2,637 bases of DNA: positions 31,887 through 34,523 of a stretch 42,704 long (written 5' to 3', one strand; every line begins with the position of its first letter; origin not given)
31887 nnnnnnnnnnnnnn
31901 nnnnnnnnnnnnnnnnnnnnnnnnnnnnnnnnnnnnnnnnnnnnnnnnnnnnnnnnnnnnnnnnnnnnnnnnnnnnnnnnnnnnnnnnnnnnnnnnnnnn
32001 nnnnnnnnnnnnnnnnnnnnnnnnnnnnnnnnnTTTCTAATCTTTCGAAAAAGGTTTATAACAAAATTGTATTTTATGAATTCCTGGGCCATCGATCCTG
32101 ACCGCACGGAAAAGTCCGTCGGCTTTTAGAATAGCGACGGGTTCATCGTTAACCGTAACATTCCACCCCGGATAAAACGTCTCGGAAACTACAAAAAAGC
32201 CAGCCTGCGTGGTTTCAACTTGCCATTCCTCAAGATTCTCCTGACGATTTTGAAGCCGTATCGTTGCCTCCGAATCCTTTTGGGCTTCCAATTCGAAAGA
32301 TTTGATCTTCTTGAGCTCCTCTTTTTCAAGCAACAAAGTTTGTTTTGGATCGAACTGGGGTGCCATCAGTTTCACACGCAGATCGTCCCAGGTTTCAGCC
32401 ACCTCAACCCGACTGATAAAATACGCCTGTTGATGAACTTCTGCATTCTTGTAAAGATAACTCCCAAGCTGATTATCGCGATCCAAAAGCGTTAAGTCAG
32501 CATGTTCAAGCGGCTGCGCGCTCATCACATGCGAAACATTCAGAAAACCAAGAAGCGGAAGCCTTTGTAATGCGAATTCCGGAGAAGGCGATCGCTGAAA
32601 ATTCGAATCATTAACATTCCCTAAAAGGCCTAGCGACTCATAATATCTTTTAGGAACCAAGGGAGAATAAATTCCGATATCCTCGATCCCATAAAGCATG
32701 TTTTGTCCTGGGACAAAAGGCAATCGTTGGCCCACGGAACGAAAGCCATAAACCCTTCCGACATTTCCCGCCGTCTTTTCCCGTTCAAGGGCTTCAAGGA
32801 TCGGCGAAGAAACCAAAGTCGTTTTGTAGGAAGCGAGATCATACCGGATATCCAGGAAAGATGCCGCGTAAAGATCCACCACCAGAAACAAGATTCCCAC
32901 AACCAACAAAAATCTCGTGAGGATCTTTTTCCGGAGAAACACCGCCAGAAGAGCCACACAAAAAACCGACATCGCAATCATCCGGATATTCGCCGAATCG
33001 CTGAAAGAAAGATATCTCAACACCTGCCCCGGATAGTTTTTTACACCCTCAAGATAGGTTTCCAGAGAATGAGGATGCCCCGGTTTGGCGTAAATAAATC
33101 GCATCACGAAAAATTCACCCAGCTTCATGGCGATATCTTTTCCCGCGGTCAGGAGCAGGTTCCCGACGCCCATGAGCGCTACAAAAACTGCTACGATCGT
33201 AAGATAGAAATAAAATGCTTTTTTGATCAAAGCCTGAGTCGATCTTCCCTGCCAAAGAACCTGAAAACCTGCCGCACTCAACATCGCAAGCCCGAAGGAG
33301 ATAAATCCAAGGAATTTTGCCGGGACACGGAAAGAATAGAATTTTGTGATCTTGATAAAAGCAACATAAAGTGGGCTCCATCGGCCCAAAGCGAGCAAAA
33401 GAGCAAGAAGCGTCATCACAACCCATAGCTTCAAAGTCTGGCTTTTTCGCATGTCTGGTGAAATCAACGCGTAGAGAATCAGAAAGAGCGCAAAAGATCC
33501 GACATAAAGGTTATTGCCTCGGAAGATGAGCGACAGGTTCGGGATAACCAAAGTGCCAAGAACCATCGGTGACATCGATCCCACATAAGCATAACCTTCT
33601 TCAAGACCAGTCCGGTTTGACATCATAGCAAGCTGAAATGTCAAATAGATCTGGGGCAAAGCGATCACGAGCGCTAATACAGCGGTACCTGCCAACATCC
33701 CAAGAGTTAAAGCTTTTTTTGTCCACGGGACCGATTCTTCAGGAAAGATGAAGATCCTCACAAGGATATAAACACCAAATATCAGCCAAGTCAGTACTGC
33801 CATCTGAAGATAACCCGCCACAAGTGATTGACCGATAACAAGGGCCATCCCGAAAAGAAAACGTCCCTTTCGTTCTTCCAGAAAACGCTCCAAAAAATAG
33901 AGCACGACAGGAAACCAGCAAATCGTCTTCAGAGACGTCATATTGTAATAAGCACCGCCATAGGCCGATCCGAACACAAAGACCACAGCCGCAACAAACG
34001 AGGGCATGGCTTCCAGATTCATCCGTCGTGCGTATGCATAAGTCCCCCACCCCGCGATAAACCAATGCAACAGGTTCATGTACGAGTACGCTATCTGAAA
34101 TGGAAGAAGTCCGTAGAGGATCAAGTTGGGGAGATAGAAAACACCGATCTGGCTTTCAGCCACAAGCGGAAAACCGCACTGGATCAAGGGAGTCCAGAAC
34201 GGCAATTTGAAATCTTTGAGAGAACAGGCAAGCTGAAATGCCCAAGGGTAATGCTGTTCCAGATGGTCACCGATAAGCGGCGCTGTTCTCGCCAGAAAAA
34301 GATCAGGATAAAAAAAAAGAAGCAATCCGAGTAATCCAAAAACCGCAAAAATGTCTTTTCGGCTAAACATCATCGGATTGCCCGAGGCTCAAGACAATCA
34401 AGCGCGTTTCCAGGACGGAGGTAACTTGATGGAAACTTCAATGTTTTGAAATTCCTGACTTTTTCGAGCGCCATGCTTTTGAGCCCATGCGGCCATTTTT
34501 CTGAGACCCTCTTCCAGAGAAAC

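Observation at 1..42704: Near-unidirectional 42-kb glycan factory with eight GT-C-type membrane enzymes and three polyprenyl-phosphate sugar synthases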

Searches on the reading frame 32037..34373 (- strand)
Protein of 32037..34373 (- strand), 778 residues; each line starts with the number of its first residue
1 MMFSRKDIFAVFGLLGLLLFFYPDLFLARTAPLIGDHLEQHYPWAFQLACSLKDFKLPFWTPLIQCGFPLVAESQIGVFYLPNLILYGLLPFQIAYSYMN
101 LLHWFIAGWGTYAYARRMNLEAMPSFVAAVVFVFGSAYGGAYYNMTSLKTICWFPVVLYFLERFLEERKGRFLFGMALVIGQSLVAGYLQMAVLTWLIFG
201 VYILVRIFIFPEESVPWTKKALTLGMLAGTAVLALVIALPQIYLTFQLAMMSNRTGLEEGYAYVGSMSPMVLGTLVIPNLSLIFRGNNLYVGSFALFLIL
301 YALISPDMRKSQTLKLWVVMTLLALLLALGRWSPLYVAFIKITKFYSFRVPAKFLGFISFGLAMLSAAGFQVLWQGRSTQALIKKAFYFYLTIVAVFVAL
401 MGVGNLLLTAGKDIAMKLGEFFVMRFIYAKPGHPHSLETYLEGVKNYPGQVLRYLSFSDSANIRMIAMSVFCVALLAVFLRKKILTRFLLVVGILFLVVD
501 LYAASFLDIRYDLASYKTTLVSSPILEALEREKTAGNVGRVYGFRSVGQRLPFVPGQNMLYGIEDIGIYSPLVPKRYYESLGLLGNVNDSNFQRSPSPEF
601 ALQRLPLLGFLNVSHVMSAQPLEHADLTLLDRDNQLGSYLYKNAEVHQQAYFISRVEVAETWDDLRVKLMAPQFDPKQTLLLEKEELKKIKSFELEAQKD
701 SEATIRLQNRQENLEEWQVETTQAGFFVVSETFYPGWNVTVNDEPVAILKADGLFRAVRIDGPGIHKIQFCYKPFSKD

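Call 6: search_protein_families(library=pfam, proteins=[window:32037-34373:-], max_evalue=0.01)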
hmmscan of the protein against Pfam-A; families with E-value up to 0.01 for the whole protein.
window:32037-34373:- (778 aa): 0 families

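Call 11: search_protein_families(library=ncbifam, proteins=[window:32037-34373:-], max_evalue=0.01)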
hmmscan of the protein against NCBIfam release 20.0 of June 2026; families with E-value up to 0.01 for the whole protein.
window:32037-34373:- (778 aa): 0 families

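Call 40: find_homologous_proteins(query=window:32037-34373:-, max_evalue=0.001)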
Query window:32037-34373:- (778 aa): 237 proteins with E <= 0.001 among 8000 candidates; the best 120 are listed.
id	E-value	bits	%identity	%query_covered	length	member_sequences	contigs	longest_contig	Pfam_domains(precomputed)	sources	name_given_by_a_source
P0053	0.0e+0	1744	100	100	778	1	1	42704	-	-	-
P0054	0.0e+0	1358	76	100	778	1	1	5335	-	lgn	-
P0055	0.0e+0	1337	75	100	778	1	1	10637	PF09586.17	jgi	jgi:hypothetical protein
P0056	0.0e+0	1319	75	100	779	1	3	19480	-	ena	-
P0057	0.0e+0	1316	74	100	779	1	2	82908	-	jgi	jgi:hypothetical protein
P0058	0.0e+0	1232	72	98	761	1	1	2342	-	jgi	jgi:hypothetical protein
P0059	0.0e+0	1216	70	100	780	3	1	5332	-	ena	-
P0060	0.0e+0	1210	69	100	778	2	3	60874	-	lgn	-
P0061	0.0e+0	1190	68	100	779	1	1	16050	-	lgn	-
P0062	0.0e+0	1187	69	96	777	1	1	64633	-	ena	-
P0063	0.0e+0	1183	68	97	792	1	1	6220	-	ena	-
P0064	0.0e+0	1164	67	100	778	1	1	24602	-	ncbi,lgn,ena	-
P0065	0.0e+0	1132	66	99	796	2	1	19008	-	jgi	-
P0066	0.0e+0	1095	62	100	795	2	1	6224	-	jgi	-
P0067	0.0e+0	1095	63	100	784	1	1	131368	-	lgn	-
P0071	0.0e+0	1056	61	99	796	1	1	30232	PF09586.17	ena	-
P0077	3.5e-296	1003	58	99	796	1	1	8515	PF09586.17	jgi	-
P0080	3.4e-281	953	55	100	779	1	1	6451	PF09586.17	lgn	-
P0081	3.9e-281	953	55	99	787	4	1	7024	PF09586.17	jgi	-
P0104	3.6e-213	728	45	99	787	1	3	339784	-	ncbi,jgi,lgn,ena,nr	ncbi:MAG TPA: hypothetical protein PLO78_04190 [Candidatus Omnitrophota bacterium]|nr:hypothetical p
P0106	4.9e-213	728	46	99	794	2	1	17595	PF10131.16,PF09586.17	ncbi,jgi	ncbi:MAG: hypothetical protein WC352_02245 [Candidatus Omnitrophota bacterium]|jgi:hypothetical prot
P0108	1.4e-211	723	46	100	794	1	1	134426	PF09586.17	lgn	-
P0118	2.8e-208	712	44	100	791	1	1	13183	PF09586.17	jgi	jgi:hypothetical protein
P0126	1.7e-205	703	45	100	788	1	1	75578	PF09586.17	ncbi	ncbi:MAG: hypothetical protein V1882_00360 [Candidatus Omnitrophota bacterium]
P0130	1.3e-204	700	45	99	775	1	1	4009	PF09586.17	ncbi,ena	-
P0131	9.1e-204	697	45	97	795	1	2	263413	PF09586.17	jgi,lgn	jgi:hypothetical protein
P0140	2.7e-199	682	45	99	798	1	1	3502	PF09586.17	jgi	jgi:hypothetical protein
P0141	2.9e-199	682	43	99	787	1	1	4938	PF09586.17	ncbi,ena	-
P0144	3.1e-198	679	43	99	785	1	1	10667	PF09586.17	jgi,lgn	-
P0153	8.0e-195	668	43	100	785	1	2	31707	PF09586.17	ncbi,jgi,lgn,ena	-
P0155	1.7e-193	663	43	99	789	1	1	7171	PF09586.17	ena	-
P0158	2.8e-192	659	43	99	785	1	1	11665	PF09586.17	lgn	-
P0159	5.2e-192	658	42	100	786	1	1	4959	PF09586.17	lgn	-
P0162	3.3e-191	656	42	99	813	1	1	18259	PF09586.17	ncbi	-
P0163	5.5e-190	652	43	98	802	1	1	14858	PF09586.17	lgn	-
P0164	7.0e-189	648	44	99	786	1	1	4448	PF09586.17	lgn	-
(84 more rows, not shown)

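Call 42: find_encoding_contigs(protein=P0057, flank=10000, max_places=2)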
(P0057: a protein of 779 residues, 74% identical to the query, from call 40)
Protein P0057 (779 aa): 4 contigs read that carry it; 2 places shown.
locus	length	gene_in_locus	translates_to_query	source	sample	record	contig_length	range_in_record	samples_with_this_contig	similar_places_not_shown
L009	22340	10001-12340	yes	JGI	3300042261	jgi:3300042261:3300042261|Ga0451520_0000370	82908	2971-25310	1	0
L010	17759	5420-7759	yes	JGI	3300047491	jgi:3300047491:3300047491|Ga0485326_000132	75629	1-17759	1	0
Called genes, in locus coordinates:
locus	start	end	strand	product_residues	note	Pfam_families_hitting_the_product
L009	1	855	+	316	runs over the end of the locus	PF01073:3Beta_HSD, PF01370:Epimerase, PF02719:Polysacc_synt_2 (faint), PF04321:RmlD_sub_bind (weak), PF07993:NAD_binding_4 (faint), PF16363:GDP_Man_Dehyd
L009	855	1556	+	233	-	PF00535:Glycos_transf_2, PF10111:Glyco_tranf_2_2 (weak), PF13641:Glyco_tranf_2_3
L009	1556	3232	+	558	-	PF02366:PMT, PF13231:PMT_2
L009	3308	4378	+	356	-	PF01855:POR_N, PF02780:Transketolase_C (weak), PF17147:PFOR_II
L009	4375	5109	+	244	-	PF02775:TPP_enzyme_C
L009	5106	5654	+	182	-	PF01558:POR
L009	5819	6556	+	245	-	PF13489:Methyltransf_23, PF07021:MetW (weak), PF08003:Methyltransf_9 (weak), PF08241:Methyltransf_11, PF08242:Methyltransf_12, PF13649:Methyltransf_25, PF13847:Methyltransf_31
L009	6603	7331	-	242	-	PF00535:Glycos_transf_2, PF13641:Glyco_tranf_2_3 (weak)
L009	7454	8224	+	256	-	PF13489:Methyltransf_23, PF08241:Methyltransf_11, PF08242:Methyltransf_12, PF13649:Methyltransf_25, PF13847:Methyltransf_31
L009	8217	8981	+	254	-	PF13641:Glyco_tranf_2_3 (faint), PF00535:Glycos_transf_2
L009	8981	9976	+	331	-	PF01073:3Beta_HSD, PF01370:Epimerase, PF02719:Polysacc_synt_2, PF04321:RmlD_sub_bind, PF05368:NmrA (faint), PF07993:NAD_binding_4 (faint), PF13460:NAD_binding_10, PF16363:GDP_Man_Dehyd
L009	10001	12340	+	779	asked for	-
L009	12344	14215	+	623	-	-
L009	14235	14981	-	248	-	PF00535:Glycos_transf_2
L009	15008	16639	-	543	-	PF02366:PMT (weak), PF13231:PMT_2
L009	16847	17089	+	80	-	PF12728:HTH_17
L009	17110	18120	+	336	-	PF00106:adh_short, PF01073:3Beta_HSD, PF01370:Epimerase, PF02719:Polysacc_synt_2, PF04321:RmlD_sub_bind, PF07993:NAD_binding_4, PF16363:GDP_Man_Dehyd, PF13460:NAD_binding_10, +1 more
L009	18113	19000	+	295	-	PF01370:Epimerase, PF04321:RmlD_sub_bind, PF16363:GDP_Man_Dehyd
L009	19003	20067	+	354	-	PF03102:NeuB, PF08666:SAF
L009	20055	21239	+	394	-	PF02350:Epimerase_2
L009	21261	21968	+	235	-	PF02348:CTP_transf_3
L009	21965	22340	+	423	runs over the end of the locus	-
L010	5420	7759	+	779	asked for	-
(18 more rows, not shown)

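Call 43: find_encoding_contigs(protein=P0060, flank=10000, max_places=2)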
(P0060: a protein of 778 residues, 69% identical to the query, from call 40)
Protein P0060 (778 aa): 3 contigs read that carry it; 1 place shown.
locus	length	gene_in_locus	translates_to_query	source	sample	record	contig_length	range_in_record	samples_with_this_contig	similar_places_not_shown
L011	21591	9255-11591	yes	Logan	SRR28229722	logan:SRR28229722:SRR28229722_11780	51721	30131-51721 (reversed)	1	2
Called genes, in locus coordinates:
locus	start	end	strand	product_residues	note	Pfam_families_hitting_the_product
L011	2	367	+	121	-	?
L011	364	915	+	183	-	PF01558:POR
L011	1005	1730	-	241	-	PF00535:Glycos_transf_2, PF13641:Glyco_tranf_2_3 (weak)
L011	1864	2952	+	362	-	PF13472:Lipase_GDSL_2 (faint)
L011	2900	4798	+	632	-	PF13231:PMT_2 (weak)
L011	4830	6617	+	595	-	-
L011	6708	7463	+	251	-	PF13489:Methyltransf_23, PF08241:Methyltransf_11, PF08242:Methyltransf_12, PF13649:Methyltransf_25, PF13847:Methyltransf_31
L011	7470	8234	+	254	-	PF13641:Glyco_tranf_2_3 (weak), PF00535:Glycos_transf_2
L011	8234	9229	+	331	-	PF01073:3Beta_HSD, PF01370:Epimerase, PF02719:Polysacc_synt_2, PF04321:RmlD_sub_bind, PF13460:NAD_binding_10 (weak), PF16363:GDP_Man_Dehyd, PF07993:NAD_binding_4 (weak)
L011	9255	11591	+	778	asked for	-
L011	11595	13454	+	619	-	-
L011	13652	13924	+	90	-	PF12728:HTH_17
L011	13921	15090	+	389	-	PF01041:DegT_DnrJ_EryC1, PF00155:Aminotran_1_2 (weak), PF01212:Beta_elim_lyase (faint)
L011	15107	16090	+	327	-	PF00106:adh_short (weak), PF04321:RmlD_sub_bind, PF05368:NmrA, PF01073:3Beta_HSD, PF01370:Epimerase, PF02719:Polysacc_synt_2, PF13460:NAD_binding_10, PF16363:GDP_Man_Dehyd, +2 more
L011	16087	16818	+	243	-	PF02348:CTP_transf_3, PF12804:NTP_transf_3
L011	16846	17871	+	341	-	-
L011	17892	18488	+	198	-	PF13489:Methyltransf_23 (weak), PF13847:Methyltransf_31 (weak), PF08241:Methyltransf_11 (weak), PF08242:Methyltransf_12 (weak), PF13649:Methyltransf_25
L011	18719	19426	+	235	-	PF08889:WbqC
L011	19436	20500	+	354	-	PF03102:NeuB, PF08666:SAF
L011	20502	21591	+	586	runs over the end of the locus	-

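Call 61: search_solved_structures(query=A4, max_evalue=1)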
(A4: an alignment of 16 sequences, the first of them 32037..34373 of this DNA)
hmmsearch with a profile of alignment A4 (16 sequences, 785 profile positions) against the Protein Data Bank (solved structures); distinct sequences matched with E-value up to 1: 0.

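Call 65: search_protein_families(library=pfam, proteins=[window:32037-34373:-], max_evalue=5)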
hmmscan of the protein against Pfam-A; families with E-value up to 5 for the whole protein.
window:32037-34373:- (778 aa): 0 families

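Call 67: search_protein_families(library=ncbifam, proteins=[L009:1-855:+], max_evalue=0.00001)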
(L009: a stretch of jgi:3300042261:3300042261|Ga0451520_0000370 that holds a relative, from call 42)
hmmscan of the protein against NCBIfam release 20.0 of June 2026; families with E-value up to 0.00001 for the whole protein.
L009:1-855:+ (284 aa): 11 families
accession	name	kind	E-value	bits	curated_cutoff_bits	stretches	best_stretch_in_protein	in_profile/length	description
TIGR01181.1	dTDP_gluc_dehyt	equivalog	1.5e-31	109.7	365.1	1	7-279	37-313/321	dTDP-glucose 4,6-dehydratase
TIGR04180.1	EDH_00030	hypoth_equivalog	1.9e-25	89.6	475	1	37-263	69-295/297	NAD-dependent 4,6-dehydratase LegB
NF008872.0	PRK11908.1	equivalog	1.4e-17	63.8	294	1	40-281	70-339/349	bifunctional UDP-4-keto-pentose/UDP-xylose synthase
NF007582.0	PRK10217.1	equivalog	1.6e-17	63.7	698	1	75-229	119-271/355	dTDP-glucose 4,6-dehydratase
NF011728.1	PRK15181.1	equivalog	3.4e-17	62.5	760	1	22-277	71-337/348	Vi polysaccharide biosynthesis UDP-N-acetylglucosaminuronic acid C-4 epimerase TviC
NF005998.1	PRK08125.1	equivalog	1.8e-16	59.7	777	1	39-277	383-649/649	bifunctional UDP-4-amino-4-deoxy-L-arabinose formyltransferase/UDP-glucuronic acid oxidase ArnA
NF007490.0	PRK10084.1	subfamily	1e-15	57.6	649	1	73-278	118-335/361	dTDP-glucose 4,6-dehydratase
TIGR01179.1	galE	equivalog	5.2e-13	48.5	262.3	1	2-273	29-321/332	UDP-glucose 4-epimerase GalE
NF047922.1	GDPFucSynFcl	equivalog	9.8e-12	44.9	500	1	115-279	132-303/308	GDP-L-fucose synthase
TIGR01472.1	gmd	equivalog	1.2e-08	34.6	415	1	56-151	98-189/342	GDP-mannose 4,6-dehydratase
TIGR02197.1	heptose_epim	equivalog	5.2e-08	32.4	274.6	1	70-276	96-312/316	ADP-glyceromanno-heptose 6-epimerase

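Call 68: search_solved_structures(query=L009:1-855:+, max_evalue=1e-10)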
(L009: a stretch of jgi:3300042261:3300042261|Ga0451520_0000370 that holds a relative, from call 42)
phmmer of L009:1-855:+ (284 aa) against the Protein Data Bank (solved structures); distinct sequences matched with E-value up to 1e-10: 56.
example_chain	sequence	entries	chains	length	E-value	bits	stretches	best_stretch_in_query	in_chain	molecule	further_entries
4gll_A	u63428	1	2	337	2.3e-91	309.3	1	2-282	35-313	UDP-glucuronic acid decarboxylase 1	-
2b69_A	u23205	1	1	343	2.5e-91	309.2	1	2-282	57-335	UDP-glucuronate decarboxylase 1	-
4m55_A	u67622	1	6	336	1.2e-90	307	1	2-282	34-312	UDP-glucuronic acid decarboxylase 1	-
4lk3_A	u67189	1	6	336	1.6e-90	306.6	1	2-282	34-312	UDP-glucuronic acid decarboxylase 1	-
8vr2_A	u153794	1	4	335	1.2e-30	110.2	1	28-278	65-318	NAD-dependent epimerase/dehydratase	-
6zl6_A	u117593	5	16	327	8.9e-25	90.9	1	12-280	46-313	Epimerase domain-containing protein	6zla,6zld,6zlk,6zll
6zlj_A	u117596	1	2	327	1.7e-24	90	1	12-280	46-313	Epimerase domain-containing protein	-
6bi4_A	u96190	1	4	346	5.5e-24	88.3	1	35-279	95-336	dTDP-glucose 4,6-dehydratase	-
6bwl_A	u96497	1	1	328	9.7e-24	87.5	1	38-279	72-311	Pal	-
4zrm_A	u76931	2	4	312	5.9e-23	84.9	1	38-281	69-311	UDP-glucose 4-epimerase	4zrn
8sg0_A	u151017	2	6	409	1.4e-21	80.4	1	31-280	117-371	GDP-mannose 3,5-epimerase | GDP-mannose 3,5 epimerase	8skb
2c5e_A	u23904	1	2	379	1.5e-21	80.4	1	31-281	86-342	GDP-MANNOSE-3', 5'-EPIMERASE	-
2c59_A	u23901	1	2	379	2.5e-21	79.6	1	31-281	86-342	GDP-MANNOSE-3', 5'-EPIMERASE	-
2c54_A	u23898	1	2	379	5.9e-21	78.4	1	31-281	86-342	GDP-MANNOSE-3', 5'-EPIMERASE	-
2c5a_A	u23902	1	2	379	8.8e-21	77.8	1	31-281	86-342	GDP-MANNOSE-3', 5'-EPIMERASE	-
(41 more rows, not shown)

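Call 74: search_protein_families(library=ncbifam, proteins=[L009:14235-14981:-], max_evalue=0.000001)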
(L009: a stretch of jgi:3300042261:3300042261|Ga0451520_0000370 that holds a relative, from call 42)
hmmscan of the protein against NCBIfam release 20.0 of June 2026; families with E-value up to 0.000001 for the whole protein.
L009:14235-14981:- (248 aa): 3 families
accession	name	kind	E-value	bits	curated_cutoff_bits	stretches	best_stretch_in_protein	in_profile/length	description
NF058614.1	PPMAGASynPpgS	equivalog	1.9e-14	53.7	370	1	1-166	6-171/226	polyprenyl-phospho-N-acetylgalactosaminyl synthase PpgS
TIGR04182.1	glyco_TIGR04182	equivalog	1.2e-13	51.1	325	1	1-165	6-164/293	S-layer glycoprotein N-glycosyltransferase AglJ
NF041391.1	DPhHxTase_Halo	equivalog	3.5e-12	45.7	375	1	1-166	1-159/213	dolichyl-phosphate hexose transferase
